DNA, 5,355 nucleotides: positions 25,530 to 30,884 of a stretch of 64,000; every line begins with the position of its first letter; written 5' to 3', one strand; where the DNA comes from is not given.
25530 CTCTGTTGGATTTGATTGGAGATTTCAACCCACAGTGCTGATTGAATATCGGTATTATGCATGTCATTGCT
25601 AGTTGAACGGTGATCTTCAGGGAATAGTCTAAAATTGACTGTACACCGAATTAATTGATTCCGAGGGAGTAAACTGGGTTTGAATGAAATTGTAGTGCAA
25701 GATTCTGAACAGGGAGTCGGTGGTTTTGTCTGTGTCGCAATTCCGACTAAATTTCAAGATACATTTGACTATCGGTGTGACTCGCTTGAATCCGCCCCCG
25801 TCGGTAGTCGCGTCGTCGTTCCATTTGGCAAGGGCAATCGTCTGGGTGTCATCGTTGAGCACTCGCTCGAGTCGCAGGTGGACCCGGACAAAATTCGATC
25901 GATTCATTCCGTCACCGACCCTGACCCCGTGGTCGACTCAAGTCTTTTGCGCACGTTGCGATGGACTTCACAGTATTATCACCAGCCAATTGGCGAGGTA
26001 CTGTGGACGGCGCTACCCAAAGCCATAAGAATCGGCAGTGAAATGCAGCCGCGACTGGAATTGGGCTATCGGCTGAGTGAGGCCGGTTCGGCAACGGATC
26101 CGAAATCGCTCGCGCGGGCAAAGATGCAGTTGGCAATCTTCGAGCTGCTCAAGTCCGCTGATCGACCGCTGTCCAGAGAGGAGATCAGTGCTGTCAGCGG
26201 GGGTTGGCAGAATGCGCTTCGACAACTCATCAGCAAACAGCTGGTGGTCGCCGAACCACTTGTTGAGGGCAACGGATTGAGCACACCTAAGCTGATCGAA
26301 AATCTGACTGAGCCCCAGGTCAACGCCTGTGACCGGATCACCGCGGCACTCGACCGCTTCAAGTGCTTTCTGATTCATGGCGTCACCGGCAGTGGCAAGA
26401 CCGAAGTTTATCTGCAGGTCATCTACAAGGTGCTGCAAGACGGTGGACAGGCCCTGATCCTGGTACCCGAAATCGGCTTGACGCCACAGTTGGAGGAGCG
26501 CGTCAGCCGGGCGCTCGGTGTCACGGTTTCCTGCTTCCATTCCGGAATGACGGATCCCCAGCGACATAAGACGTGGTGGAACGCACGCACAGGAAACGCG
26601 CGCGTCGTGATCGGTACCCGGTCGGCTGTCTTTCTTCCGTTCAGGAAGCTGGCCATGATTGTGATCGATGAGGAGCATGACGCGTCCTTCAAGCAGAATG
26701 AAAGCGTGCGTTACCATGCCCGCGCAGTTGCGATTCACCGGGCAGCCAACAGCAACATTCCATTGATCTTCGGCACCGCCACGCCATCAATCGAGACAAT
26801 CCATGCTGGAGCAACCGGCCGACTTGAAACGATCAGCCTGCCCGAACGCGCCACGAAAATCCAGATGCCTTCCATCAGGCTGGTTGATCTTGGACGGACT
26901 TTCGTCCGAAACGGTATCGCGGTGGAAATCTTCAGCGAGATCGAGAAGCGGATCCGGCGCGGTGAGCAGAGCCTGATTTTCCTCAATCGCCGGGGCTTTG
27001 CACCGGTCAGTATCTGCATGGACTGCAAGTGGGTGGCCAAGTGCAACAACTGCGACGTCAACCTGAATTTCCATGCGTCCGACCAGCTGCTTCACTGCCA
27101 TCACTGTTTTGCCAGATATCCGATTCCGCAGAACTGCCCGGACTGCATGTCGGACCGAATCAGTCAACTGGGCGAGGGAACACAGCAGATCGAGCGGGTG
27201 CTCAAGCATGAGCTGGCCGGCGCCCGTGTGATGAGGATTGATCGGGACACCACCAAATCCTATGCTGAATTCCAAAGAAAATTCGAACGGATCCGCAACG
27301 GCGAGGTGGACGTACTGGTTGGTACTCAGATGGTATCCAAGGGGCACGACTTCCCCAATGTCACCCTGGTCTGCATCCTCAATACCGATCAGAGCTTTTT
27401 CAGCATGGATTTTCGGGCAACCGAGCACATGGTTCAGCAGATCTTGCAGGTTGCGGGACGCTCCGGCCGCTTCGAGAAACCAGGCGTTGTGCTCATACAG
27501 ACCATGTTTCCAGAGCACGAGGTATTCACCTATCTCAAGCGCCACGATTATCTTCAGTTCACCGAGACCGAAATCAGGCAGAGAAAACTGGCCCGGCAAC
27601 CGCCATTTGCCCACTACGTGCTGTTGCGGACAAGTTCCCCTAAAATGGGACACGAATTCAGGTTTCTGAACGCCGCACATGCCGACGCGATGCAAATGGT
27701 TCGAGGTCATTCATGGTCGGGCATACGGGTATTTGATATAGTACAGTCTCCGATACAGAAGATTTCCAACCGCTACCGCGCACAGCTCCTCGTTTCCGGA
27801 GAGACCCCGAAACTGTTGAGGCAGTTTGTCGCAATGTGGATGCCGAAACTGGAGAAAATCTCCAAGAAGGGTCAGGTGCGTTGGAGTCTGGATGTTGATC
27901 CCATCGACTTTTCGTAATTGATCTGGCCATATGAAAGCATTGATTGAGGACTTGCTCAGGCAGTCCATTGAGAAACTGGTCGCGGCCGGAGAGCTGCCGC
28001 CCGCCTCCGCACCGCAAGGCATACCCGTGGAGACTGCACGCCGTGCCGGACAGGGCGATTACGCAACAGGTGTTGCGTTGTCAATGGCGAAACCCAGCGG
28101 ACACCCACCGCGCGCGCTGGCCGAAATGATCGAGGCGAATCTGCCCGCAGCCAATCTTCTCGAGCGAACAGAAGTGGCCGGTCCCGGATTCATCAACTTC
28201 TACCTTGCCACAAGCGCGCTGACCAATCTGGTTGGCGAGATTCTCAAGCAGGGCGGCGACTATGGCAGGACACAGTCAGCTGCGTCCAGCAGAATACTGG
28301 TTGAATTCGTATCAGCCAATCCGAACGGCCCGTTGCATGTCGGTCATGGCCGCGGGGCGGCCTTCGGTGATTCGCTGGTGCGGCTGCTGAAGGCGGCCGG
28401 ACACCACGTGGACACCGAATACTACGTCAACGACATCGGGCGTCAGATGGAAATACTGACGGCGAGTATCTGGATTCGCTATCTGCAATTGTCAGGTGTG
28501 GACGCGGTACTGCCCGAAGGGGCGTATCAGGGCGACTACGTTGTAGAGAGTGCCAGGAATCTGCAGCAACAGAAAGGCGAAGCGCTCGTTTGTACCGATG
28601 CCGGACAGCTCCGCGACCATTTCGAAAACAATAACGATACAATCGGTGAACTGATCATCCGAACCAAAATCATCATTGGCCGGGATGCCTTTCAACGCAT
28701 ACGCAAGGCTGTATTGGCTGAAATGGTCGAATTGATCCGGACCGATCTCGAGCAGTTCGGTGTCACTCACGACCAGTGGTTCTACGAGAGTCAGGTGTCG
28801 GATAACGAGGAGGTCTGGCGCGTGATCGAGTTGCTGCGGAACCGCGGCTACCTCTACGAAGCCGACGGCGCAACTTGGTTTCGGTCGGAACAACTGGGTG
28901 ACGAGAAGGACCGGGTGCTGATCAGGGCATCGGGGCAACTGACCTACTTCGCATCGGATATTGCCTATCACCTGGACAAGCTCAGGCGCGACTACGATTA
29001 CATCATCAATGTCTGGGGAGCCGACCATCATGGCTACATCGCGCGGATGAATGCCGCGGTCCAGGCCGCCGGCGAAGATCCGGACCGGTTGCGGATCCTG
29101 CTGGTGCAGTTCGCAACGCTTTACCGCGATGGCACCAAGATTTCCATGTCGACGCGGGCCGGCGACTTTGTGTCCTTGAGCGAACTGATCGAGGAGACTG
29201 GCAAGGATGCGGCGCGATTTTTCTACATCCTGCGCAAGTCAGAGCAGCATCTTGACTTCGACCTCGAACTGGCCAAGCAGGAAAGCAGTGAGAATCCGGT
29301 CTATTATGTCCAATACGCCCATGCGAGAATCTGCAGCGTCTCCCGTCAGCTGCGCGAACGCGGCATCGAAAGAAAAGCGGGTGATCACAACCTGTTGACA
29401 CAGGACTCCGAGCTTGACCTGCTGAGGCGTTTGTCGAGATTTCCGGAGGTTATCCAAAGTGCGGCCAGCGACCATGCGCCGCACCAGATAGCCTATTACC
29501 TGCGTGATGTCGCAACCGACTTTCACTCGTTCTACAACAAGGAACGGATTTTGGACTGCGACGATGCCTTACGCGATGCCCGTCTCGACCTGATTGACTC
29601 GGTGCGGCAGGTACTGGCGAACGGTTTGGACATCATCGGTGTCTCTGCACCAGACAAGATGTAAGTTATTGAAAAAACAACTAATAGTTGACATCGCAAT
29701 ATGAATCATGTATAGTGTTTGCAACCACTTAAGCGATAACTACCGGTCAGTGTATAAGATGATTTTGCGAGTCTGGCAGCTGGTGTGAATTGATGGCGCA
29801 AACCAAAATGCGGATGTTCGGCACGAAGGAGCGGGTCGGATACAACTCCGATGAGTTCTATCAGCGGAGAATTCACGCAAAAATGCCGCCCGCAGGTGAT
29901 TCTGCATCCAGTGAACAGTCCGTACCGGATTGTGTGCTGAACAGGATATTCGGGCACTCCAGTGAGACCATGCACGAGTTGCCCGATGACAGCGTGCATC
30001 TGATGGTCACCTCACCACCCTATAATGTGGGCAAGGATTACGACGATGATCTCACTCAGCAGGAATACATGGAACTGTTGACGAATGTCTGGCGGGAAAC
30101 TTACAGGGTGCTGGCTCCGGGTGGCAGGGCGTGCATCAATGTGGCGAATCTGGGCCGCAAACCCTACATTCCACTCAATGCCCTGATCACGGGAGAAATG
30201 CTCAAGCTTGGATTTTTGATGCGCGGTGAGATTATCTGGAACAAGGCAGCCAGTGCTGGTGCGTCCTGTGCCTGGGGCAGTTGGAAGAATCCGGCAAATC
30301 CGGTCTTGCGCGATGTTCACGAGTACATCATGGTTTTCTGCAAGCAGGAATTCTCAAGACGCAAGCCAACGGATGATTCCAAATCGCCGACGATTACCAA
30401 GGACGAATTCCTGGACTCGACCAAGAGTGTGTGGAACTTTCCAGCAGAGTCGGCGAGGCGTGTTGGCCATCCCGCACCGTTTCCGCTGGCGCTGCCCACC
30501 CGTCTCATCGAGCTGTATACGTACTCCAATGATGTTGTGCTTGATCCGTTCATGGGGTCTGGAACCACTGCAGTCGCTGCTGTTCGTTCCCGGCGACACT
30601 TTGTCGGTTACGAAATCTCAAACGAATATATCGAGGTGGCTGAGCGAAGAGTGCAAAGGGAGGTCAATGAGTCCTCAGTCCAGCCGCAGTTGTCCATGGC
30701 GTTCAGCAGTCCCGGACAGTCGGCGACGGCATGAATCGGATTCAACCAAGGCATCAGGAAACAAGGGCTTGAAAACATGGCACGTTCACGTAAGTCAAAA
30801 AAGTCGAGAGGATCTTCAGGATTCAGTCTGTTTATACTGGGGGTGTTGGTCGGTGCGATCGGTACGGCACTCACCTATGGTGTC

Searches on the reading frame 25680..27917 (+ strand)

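Call 61: search_protein_families(library=padloc, proteins=[window:25680-27917:+], max_evalue=0.001)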
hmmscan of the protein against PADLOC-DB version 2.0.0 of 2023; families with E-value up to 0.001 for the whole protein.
window:25680-27917:+ (745 aa): 5 families
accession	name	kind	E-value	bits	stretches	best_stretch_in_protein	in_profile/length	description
PDLC02707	PbeA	-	3.6e-06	23.9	1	231-341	272-396/672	PbeA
PDLC01439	typeIV_DinG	-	4.5e-05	20.3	0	210-274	17-78/575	CAS-IV-A; associated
PDLC01730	typeIV_DinG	-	0.00037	16.9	1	165-275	75-188/802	Csf4_1_IVA1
PDLC02573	DrmA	-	0.0006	15.9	0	538-608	790-848/1018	DrmA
PDLC00937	Cas3d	-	0.00063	17.1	0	321-375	143-197/357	"CRISPR-associated helicase Cas3, subtype CYANO"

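Call 80: search_protein_families(library=pfam, proteins=[window:25680-27917:+], max_evalue=0.001)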
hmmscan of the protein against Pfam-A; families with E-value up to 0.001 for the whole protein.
window:25680-27917:+ (745 aa): 6 families
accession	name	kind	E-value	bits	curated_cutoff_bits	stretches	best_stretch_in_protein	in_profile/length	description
PF17764.6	PriA_3primeBD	-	6.6e-26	90.4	22.7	1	19-113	2-96/96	3'DNA-binding domain (3'BD)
PF00270.35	DEAD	-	1.8e-19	70.5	26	1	220-374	11-164/167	DEAD/DEAH box helicase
PF18074.6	PriA_C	-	4.6e-17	63.1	26.9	1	642-741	1-95/95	Primosomal protein N C-terminal domain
PF00271.37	Helicase_C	-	5.5e-16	59.2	23.5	1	501-598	25-109/110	Helicase conserved C-terminal domain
PF04851.21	ResIII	-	1.4e-14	54.8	22.5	1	208-370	3-163/164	Type III restriction enzyme, res subunit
PF18319.7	Zn_ribbon_PriA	-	3.8e-07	30.4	26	1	455-479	1-25/27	PriA DNA helicase Cys-rich region (CRR) domain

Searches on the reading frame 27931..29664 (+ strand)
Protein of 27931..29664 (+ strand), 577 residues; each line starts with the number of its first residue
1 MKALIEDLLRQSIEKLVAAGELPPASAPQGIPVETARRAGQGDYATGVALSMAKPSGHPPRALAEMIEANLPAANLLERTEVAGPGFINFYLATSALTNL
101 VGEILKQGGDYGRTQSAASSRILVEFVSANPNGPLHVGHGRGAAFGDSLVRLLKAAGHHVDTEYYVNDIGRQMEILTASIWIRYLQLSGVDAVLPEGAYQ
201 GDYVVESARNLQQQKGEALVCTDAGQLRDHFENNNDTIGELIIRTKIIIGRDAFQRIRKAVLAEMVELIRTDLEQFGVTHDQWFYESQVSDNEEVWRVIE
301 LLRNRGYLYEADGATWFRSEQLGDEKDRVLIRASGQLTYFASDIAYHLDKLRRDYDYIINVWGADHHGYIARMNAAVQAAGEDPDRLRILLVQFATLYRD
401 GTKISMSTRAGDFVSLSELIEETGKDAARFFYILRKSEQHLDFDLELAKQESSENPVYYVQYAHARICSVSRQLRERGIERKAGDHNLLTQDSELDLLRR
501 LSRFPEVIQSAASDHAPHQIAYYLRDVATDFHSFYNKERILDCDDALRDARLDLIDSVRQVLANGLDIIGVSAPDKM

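Call 61: search_protein_families(library=padloc, proteins=[window:27931-29664:+], max_evalue=0.001)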
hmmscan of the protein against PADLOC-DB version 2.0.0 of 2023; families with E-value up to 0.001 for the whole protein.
window:27931-29664:+ (577 aa): 0 families

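Call 80: search_protein_families(library=pfam, proteins=[window:27931-29664:+], max_evalue=0.001)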
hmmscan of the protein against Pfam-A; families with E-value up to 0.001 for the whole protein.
window:27931-29664:+ (577 aa): 6 families
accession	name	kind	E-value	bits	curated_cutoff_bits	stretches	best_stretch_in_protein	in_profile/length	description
PF05746.21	DALR_1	-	4.9e-39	133.5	22.3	1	460-577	1-117/117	DALR anticodon binding domain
PF00750.26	tRNA-synt_1d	-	8.6e-25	87.9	23.3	1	102-429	3-304/349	tRNA synthetases class I (R), catalytic domain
PF03485.21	Arg_tRNA_synt_N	-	8.7e-19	68.4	21.5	1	5-92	3-85/85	Arginyl tRNA synthetase N terminal domain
PF09334.17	tRNA-synt_1g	-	8e-07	28.6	20.1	0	399-449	323-370/391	tRNA synthetases class I (M)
PF00133.28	tRNA-synt_1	-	0.00051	19.4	22.7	0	367-439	340-409/414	tRNA synthetases class I (I, L, M and V)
PF01406.26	tRNA-synt_1e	-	0.00072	19.4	27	0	135-322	23-136/301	tRNA synthetases class I (C) catalytic domain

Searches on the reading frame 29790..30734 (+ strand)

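Call 80: search_protein_families(library=pfam, proteins=[window:29790-30734:+], max_evalue=0.001)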
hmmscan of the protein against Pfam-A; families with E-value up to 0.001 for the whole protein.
window:29790-30734:+ (314 aa): 3 families
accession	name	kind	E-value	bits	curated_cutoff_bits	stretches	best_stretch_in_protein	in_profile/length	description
PF01555.25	N6_N4_Mtase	-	8.6e-48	163.6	26.7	1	69-285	1-220/221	DNA methylase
PF13649.12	Methyltransf_25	-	0.00042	21.4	27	0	250-291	1-44/97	Methyltransferase domain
PF13847.12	Methyltransf_31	-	0.00067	19.8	27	0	246-290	3-50/145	Methyltransferase domain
